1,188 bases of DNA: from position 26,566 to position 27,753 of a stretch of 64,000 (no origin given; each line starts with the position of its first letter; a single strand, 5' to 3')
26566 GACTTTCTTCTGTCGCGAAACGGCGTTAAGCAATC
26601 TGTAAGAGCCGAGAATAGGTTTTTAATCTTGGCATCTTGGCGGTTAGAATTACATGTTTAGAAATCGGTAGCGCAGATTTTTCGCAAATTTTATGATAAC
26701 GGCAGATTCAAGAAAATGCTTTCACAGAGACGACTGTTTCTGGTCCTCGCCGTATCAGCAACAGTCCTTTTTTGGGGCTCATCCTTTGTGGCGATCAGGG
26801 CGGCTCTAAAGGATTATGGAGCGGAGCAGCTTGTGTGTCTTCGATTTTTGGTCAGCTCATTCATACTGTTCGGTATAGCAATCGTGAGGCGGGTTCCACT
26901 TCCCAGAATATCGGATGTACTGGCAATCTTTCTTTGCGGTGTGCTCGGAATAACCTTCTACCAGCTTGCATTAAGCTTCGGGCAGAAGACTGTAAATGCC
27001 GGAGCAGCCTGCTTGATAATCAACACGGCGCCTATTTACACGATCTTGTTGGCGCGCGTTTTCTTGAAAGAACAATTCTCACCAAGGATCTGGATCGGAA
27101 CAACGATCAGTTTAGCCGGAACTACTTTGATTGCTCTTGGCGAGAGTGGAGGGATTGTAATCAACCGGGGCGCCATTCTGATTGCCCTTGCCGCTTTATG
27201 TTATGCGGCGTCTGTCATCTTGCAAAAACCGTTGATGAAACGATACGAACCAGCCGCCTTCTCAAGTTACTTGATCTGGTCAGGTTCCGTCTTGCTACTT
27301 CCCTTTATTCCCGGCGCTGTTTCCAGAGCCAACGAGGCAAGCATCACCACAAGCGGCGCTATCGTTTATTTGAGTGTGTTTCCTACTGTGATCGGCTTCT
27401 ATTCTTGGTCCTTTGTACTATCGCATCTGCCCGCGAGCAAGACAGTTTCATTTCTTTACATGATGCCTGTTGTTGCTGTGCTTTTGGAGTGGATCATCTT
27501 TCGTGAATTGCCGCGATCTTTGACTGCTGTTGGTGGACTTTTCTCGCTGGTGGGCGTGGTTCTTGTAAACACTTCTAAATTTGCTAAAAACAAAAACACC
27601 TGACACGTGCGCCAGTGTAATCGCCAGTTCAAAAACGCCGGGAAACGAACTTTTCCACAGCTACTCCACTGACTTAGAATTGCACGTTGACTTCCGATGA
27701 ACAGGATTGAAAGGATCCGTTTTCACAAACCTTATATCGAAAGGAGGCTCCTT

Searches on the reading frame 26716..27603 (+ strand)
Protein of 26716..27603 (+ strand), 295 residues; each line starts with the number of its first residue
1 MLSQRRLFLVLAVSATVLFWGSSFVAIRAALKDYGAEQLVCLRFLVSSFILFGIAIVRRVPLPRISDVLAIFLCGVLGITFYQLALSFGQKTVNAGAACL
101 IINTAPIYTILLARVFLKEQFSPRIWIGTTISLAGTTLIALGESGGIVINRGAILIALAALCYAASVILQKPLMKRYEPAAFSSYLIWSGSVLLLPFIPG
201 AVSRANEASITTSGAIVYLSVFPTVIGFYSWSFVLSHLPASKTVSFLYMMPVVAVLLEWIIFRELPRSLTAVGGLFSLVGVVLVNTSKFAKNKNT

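Call 38: search_protein_families(library=pfam, proteins=[window:26716-27603:+])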
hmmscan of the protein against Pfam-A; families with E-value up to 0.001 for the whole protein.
window:26716-27603:+ (295 aa): 2 families
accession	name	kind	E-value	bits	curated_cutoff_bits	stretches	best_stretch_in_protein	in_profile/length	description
PF00892.27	EamA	-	3.8e-48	163.6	28.2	2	10-140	4-134/135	EamA-like transporter family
PF03151.22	TPT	-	0.00053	19.9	30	0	38-283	38-289/291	Triose-phosphate Transporter family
